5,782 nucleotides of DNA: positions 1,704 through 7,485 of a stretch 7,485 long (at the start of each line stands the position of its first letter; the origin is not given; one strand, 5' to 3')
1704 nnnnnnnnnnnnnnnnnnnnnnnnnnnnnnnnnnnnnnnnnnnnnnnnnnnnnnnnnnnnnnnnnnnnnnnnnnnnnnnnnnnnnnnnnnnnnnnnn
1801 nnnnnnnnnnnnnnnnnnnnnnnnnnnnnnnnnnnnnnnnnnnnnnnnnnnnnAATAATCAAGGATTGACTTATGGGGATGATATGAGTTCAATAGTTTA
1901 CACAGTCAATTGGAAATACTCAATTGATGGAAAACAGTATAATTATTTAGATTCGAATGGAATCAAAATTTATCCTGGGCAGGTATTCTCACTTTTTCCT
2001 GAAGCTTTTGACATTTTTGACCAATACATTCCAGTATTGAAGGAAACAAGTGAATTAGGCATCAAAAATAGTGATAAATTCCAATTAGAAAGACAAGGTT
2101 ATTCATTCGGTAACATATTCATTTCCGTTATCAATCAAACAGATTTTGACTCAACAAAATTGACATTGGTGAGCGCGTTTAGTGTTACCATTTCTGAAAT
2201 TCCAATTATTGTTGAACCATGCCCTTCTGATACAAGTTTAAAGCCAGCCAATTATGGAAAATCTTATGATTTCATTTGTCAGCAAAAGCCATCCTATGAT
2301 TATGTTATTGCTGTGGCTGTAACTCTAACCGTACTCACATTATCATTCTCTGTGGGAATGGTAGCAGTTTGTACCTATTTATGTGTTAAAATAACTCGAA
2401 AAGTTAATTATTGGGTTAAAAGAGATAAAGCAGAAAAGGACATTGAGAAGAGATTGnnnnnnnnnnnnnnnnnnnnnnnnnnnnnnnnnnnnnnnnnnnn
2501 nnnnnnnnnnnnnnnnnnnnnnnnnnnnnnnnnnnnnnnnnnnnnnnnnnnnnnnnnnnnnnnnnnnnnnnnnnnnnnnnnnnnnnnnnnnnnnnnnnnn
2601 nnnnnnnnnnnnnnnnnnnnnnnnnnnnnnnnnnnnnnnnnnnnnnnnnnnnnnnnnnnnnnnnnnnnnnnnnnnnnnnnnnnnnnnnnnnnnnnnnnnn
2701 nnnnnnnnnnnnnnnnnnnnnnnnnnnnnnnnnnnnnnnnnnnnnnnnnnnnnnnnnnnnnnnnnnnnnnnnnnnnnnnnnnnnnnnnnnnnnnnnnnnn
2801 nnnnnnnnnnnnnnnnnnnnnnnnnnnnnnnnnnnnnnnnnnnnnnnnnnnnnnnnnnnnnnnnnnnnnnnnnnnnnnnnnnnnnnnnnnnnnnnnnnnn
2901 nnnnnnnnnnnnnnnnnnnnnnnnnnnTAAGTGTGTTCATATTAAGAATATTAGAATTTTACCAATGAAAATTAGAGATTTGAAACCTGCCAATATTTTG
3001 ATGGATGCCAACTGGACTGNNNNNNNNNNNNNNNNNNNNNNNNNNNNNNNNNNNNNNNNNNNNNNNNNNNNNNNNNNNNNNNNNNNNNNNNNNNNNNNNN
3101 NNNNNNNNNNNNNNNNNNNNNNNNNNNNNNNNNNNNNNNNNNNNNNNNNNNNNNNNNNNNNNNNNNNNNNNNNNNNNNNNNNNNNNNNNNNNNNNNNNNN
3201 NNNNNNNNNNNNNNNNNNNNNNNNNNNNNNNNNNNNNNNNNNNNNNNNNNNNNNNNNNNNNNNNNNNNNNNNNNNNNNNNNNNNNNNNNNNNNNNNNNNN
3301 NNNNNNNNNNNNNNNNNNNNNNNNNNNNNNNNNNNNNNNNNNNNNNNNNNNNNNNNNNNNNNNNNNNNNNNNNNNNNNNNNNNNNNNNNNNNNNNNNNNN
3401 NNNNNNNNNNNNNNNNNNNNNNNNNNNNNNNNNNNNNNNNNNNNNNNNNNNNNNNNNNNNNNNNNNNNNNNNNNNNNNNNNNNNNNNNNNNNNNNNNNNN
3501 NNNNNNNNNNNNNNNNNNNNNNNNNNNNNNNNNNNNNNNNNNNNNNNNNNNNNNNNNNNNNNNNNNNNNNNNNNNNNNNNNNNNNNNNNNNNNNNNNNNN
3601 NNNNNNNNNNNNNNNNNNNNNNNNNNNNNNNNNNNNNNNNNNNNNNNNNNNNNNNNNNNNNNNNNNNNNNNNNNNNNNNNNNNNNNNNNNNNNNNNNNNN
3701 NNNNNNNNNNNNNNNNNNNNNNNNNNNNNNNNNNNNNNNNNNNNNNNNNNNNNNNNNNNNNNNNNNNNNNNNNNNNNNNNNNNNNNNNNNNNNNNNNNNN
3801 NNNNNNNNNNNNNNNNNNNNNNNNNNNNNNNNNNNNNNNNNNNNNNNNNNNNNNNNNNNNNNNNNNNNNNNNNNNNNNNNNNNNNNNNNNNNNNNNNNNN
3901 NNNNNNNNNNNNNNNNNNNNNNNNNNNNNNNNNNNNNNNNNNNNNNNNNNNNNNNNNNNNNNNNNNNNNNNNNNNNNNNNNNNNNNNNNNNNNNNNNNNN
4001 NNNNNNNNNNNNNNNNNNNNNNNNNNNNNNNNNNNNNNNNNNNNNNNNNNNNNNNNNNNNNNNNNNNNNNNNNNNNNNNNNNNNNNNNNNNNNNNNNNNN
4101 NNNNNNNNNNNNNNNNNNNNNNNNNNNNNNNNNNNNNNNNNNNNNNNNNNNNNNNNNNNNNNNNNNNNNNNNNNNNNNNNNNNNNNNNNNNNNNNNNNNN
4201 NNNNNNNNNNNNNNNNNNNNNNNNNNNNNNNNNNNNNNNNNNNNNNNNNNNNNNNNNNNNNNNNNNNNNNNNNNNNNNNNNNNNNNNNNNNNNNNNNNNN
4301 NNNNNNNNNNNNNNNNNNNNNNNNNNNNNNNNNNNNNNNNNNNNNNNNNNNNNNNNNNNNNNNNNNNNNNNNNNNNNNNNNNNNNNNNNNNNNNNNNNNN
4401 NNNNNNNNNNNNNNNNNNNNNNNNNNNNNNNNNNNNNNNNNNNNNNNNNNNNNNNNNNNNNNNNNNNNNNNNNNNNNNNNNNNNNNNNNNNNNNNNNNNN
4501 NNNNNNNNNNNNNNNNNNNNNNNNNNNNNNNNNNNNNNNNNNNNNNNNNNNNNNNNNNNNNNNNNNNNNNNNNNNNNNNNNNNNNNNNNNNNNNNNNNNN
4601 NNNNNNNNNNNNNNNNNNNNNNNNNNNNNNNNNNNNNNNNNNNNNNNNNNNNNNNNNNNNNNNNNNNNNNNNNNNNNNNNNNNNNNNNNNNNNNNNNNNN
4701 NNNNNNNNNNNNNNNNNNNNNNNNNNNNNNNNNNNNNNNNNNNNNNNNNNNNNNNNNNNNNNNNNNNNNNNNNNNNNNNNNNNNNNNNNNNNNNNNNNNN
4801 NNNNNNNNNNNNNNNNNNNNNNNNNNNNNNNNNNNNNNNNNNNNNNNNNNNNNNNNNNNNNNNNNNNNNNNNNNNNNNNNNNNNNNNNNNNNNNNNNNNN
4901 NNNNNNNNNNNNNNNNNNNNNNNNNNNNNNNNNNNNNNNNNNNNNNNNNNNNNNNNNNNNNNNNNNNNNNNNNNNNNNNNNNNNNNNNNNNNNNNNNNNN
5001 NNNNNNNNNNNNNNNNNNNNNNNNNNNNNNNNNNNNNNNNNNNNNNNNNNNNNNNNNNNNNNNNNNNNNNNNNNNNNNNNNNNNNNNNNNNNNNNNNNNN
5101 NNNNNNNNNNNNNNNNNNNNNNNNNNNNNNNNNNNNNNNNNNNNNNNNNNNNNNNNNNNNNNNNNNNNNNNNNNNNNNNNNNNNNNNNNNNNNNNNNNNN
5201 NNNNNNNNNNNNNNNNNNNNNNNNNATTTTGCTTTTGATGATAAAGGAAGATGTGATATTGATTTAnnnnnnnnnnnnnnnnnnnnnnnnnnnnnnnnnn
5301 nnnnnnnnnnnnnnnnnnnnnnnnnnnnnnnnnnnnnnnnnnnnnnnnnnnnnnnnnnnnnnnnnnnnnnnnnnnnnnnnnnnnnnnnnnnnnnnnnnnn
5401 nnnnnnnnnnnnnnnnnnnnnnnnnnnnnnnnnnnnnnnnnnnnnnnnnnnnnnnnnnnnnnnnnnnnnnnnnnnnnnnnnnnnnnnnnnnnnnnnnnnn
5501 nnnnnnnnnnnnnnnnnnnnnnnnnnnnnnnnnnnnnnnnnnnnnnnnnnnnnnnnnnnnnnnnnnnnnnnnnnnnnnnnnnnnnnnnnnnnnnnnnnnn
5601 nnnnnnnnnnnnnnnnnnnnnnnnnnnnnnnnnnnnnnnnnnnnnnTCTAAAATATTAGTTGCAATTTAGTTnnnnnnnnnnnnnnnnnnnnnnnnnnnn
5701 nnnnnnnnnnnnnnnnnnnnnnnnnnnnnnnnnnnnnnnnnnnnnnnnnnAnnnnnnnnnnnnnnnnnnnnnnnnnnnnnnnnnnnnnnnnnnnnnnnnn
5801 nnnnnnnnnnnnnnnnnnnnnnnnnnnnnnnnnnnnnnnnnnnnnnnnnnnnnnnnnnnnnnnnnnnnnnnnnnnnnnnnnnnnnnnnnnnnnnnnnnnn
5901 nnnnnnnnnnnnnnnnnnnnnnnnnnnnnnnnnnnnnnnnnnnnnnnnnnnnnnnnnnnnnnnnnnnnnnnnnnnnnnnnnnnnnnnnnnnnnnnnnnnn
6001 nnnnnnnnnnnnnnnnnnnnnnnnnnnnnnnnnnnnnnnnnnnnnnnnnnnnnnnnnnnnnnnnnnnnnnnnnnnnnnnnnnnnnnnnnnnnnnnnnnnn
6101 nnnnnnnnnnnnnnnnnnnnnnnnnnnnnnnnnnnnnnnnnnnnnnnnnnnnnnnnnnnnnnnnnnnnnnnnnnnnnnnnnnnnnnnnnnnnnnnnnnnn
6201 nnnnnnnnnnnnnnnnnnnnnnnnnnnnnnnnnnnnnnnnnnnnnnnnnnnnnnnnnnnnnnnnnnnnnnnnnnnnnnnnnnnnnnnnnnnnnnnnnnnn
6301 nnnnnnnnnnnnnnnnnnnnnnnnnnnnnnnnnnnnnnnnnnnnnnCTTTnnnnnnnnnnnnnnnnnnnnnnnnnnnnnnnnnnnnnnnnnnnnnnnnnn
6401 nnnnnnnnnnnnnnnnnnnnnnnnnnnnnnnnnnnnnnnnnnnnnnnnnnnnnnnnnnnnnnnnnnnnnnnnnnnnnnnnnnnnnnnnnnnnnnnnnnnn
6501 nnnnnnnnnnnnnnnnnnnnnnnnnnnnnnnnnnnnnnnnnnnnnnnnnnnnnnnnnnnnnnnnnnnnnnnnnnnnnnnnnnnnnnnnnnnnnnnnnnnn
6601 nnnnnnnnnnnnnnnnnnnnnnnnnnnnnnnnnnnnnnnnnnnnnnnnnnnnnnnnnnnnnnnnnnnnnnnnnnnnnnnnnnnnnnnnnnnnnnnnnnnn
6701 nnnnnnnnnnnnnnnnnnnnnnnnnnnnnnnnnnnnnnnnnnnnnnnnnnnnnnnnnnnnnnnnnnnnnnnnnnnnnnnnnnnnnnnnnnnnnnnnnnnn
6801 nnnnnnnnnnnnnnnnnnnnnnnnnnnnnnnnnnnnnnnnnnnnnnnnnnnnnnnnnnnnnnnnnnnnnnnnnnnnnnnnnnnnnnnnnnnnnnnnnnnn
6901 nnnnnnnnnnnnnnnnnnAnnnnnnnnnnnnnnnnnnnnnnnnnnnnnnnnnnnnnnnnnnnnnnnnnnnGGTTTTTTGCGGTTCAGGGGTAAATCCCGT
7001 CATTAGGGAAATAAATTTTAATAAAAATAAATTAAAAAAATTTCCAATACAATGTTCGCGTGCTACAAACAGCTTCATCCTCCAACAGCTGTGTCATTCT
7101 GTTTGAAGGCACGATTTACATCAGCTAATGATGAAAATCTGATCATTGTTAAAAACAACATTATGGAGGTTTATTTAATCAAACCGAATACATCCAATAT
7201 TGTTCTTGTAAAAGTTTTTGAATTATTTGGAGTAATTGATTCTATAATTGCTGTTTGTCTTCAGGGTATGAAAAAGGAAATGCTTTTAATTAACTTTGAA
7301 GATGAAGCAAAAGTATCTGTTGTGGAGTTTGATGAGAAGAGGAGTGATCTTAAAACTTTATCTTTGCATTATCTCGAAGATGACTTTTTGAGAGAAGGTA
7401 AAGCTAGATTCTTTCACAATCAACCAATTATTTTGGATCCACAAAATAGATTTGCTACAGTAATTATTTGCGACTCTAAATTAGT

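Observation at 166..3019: Receptor-like TKL Ser/Thr kinase whose ectodomain is a Chlamydia-Pmp-type beta-helix repeat array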

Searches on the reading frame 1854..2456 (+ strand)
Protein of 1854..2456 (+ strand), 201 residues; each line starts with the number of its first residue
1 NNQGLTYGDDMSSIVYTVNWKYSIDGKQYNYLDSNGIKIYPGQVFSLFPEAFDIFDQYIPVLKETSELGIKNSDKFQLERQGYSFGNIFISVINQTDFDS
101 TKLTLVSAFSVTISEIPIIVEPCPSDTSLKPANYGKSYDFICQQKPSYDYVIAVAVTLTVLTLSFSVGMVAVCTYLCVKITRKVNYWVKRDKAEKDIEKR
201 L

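Call 65: predict_structure(alignment_id=A3)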
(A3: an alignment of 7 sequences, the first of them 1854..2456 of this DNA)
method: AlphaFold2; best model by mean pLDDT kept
length: 201 residues; sequences in the alignment: 7
mean_pLDDT: 84.2   pTM: 0.60
mean pLDDT of the five models: 84.2, 83.0, 81.6, 71.6, 68.8
residues with pLDDT >= 90: 88; 70-90: 94; 50-70: 8; < 50: 11
segments of 3 or more residues with pLDDT < 50: 1-11
pLDDT, mean of each block of 10 residues (from residue 1): 37 78 90 83 91 87 79 85 86 82 90 90 89 71 84 91 95 95 93 90 74
secondary structure, 60 per line:
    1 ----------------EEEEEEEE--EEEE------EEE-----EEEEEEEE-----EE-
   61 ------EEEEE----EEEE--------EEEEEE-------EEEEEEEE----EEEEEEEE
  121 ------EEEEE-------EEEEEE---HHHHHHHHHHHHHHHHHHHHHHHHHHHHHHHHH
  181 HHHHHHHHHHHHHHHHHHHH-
elements in order: E17-24 E27-30 E37-39 E45-52 E67-71 E76-79 E88-93 E101-108 E113-120 E127-131 E139-144 H148-200

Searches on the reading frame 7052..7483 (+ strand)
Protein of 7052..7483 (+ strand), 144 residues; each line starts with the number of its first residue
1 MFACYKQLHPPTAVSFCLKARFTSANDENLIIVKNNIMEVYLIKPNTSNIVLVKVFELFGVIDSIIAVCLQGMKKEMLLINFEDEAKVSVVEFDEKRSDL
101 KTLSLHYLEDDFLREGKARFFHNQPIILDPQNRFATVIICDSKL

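Call 58: search_protein_families(library=pfam, proteins=[window:7052-7483:+], max_evalue=0.1)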
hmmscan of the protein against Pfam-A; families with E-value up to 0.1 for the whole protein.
seq(144 aa): 1 family
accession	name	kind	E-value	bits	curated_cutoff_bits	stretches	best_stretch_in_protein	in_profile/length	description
PF10433.15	Beta-prop_RSE1_1st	-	1.3e-13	51.1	26.9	1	14-140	2-123/351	RSE1/DDB1/CPSF1 first beta-propeller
